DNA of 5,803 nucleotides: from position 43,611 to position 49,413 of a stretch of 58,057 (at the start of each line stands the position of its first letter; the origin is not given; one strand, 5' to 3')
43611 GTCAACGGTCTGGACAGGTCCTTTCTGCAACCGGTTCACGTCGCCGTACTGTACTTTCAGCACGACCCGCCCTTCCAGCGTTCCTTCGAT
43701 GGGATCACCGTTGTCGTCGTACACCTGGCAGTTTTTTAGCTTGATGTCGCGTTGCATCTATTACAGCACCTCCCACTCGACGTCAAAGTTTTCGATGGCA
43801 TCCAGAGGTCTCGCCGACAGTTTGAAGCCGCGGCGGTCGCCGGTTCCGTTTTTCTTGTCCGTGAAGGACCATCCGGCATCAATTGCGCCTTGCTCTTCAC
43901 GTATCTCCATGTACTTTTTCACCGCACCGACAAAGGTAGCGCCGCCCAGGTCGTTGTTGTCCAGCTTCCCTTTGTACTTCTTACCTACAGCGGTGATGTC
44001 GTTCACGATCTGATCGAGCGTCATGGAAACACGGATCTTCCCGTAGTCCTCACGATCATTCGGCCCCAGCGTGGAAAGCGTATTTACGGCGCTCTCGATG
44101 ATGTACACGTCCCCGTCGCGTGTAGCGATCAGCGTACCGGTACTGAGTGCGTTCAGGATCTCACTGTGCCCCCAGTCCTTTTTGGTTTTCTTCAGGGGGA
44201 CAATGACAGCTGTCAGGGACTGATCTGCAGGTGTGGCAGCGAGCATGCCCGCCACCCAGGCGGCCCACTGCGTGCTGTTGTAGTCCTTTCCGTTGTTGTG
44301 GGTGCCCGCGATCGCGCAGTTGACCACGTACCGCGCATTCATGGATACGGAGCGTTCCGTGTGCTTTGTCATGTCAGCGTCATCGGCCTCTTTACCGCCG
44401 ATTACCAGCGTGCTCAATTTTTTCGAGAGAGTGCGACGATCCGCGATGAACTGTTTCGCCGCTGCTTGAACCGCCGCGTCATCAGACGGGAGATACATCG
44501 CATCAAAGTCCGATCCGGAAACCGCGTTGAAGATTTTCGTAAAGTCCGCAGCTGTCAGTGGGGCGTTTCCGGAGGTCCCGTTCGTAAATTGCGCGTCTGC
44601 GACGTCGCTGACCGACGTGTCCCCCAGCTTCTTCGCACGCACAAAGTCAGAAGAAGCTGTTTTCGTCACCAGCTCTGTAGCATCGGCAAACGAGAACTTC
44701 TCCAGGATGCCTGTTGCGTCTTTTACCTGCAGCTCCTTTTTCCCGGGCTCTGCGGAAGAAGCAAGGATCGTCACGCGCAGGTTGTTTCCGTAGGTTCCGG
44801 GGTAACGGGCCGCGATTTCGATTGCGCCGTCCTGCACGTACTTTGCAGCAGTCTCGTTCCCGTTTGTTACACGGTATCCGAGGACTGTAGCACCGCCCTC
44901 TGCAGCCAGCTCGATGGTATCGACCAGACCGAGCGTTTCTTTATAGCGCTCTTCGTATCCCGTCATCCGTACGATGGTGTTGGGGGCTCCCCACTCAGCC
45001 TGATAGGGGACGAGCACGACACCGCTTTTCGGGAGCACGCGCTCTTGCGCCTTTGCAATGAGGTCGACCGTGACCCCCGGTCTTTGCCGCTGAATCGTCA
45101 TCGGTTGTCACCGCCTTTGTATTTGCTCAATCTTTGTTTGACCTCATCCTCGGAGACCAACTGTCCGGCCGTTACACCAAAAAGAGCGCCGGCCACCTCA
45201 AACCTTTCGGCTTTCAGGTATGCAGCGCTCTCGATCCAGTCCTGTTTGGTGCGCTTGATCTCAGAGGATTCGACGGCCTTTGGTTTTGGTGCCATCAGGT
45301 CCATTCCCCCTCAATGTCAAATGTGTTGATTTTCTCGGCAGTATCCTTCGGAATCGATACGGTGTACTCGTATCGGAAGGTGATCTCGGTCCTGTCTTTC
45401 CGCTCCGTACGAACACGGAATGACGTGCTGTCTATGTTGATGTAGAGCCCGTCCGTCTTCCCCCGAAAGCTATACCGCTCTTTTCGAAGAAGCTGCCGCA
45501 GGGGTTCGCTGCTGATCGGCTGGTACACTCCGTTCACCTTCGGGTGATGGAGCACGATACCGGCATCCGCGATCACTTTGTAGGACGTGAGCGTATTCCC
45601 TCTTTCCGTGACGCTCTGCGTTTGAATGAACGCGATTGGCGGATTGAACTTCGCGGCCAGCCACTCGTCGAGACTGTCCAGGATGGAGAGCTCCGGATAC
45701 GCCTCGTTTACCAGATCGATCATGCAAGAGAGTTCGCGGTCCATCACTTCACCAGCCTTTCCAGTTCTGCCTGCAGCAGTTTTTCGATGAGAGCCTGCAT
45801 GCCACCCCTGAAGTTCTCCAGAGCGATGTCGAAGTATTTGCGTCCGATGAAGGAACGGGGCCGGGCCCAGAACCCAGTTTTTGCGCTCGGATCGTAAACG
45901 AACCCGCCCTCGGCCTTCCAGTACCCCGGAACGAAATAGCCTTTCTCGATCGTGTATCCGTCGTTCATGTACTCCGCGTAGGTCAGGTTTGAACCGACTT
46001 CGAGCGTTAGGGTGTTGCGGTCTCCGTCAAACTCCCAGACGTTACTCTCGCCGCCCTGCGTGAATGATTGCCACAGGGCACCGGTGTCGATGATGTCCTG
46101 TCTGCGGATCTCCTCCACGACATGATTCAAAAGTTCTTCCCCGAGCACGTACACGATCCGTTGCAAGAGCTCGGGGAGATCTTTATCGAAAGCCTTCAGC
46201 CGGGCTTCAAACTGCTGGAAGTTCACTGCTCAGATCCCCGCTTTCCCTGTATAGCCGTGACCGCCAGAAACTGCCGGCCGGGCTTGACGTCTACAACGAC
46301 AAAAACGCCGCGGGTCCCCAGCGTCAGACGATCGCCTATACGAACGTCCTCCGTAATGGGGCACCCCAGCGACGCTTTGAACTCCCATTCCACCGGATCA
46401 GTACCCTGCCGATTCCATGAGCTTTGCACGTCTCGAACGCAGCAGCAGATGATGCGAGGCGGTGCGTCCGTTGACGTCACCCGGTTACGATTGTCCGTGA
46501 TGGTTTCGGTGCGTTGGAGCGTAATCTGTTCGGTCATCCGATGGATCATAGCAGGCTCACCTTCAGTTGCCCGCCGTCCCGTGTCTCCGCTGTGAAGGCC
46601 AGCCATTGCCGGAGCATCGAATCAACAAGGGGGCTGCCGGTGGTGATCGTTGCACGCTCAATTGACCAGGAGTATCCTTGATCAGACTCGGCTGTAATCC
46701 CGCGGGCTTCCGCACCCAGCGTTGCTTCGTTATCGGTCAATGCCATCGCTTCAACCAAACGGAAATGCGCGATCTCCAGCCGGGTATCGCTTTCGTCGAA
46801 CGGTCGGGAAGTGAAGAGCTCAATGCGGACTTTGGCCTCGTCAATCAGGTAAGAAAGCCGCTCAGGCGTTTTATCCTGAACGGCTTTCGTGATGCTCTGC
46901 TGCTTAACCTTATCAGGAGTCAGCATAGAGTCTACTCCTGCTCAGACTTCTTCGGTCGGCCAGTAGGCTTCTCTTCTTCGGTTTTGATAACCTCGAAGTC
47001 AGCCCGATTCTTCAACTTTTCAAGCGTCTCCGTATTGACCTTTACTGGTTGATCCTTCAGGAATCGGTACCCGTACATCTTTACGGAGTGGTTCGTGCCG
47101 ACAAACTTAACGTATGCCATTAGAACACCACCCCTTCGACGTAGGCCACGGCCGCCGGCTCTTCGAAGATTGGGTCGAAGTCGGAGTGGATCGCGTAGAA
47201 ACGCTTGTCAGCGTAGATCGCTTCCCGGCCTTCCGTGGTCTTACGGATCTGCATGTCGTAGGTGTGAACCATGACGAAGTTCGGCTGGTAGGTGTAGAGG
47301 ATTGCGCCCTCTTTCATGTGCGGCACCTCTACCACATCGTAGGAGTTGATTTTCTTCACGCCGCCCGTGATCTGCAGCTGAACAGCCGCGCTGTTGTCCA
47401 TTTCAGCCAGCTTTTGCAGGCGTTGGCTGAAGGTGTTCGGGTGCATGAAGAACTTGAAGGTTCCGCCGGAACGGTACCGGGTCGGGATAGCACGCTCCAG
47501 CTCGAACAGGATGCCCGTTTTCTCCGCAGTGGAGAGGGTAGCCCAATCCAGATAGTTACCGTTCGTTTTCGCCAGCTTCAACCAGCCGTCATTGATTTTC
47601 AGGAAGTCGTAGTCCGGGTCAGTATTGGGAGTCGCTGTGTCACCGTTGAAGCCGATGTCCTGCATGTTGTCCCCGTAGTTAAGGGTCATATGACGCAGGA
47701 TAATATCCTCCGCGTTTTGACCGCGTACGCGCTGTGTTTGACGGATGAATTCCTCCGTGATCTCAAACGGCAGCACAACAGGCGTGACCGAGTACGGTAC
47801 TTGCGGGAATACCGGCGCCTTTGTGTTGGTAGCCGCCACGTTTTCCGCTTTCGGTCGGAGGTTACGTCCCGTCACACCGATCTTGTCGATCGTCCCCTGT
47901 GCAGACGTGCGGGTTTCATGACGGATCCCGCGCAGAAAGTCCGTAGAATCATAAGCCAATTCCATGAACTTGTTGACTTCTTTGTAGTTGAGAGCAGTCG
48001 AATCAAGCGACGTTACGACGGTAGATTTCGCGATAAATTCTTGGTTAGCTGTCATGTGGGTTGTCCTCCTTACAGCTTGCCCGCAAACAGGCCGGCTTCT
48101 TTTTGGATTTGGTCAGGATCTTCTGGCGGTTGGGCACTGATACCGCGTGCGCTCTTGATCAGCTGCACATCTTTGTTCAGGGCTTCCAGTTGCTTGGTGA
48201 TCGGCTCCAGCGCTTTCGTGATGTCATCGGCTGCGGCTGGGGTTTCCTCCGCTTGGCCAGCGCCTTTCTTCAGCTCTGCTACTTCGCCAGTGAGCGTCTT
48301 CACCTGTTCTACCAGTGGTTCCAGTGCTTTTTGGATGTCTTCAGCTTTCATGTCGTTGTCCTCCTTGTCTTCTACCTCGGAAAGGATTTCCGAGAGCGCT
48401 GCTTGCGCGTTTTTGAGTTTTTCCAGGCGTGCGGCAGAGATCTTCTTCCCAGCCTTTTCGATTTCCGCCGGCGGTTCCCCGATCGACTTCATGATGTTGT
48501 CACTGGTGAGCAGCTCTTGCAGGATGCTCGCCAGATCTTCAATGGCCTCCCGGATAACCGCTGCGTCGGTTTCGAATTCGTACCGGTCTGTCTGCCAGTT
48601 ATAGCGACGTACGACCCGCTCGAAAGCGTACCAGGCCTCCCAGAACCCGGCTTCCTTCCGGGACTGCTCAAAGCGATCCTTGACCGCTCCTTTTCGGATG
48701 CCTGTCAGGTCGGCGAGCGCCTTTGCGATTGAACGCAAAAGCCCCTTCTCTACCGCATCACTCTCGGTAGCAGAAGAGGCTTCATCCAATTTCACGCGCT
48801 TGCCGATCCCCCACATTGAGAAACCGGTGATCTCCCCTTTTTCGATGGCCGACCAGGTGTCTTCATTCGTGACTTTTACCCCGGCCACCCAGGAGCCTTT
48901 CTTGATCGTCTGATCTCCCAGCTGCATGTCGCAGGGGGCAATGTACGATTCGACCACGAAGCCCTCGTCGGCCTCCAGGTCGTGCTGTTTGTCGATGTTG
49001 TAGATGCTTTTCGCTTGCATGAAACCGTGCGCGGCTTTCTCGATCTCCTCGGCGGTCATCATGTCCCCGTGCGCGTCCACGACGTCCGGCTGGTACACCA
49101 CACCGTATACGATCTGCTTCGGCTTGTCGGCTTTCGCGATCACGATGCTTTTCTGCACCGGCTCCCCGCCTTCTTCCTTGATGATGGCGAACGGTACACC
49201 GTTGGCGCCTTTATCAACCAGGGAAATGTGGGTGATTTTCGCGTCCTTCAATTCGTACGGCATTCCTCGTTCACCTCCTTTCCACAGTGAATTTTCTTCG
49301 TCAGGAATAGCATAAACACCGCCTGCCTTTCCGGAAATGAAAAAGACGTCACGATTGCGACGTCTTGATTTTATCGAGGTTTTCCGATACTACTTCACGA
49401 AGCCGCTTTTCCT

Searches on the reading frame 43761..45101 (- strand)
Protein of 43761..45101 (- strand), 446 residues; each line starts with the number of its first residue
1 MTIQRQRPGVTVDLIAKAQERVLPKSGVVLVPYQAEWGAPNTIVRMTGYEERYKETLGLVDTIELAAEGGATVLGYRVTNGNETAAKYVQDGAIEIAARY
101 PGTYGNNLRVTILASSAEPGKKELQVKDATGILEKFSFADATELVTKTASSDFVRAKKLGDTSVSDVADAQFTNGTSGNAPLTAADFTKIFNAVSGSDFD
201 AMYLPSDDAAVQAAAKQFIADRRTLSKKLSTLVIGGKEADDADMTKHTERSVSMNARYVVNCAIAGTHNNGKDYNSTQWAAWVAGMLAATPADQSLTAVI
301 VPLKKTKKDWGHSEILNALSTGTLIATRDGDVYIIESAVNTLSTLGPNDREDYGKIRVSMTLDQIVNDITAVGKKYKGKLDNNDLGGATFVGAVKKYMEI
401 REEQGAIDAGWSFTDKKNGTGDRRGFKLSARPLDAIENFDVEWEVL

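Call 63: search_protein_families(library=phrogs, proteins=[window:43761-45101:-], max_evalue=0.00001)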
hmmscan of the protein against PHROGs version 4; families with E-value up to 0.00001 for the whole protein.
window:43761-45101:- (446 aa): 3 families
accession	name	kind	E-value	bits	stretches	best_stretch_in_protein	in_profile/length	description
phrog_279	-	tail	5.6e-69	234.2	1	4-443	11-480/489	tail sheath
phrog_1480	-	tail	5.7e-29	102.2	1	184-410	81-293/353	tail sheath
phrog_165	-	tail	1.3e-06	28.2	1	177-375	203-406/493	tail sheath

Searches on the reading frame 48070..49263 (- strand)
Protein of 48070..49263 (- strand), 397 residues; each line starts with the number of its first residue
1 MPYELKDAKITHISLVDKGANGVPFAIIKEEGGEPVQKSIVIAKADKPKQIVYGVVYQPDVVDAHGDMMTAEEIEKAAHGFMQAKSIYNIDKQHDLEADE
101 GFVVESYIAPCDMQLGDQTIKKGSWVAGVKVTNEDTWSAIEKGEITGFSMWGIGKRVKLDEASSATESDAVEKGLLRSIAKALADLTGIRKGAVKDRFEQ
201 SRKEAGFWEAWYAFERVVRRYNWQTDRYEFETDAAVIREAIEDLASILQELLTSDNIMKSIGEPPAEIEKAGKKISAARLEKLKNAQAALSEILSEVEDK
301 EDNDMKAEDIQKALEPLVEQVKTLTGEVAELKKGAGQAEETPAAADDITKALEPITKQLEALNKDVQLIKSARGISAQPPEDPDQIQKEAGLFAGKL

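Call 63: search_protein_families(library=phrogs, proteins=[window:48070-49263:-], max_evalue=0.00001)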
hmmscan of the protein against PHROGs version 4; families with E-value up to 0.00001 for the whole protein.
window:48070-49263:- (397 aa): 11 families
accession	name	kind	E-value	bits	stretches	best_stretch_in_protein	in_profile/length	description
phrog_3017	-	head and packaging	1.1e-119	401.3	1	1-388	1-390/402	head maturation protease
phrog_1530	-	other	2e-39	137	1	27-169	224-365/379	DNA methyltransferase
phrog_15223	-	other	1.6e-29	104.3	1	39-150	3-110/199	protease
phrog_19260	-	unknown function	1.3e-26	94.6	1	4-200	4-190/253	-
phrog_13242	-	unknown function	1.3e-23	84.7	1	49-171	319-438/450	-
phrog_34096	-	head and packaging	5.1e-17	62.8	1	34-153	118-234/412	head maturation protease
phrog_24921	-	unknown function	7e-13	49.4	1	10-185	16-199/349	-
phrog_33677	-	head and packaging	7.1e-13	49.4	1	50-161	157-271/564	head maturation protease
phrog_31676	-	unknown function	7.3e-07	29.6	1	68-158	12-107/328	-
phrog_9979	-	unknown function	3.7e-06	27.4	1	37-154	32-161/278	-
phrog_14859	-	DNA, RNA and nucleotide metabolism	3.9e-06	27.1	1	50-162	248-367/373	RNA ligase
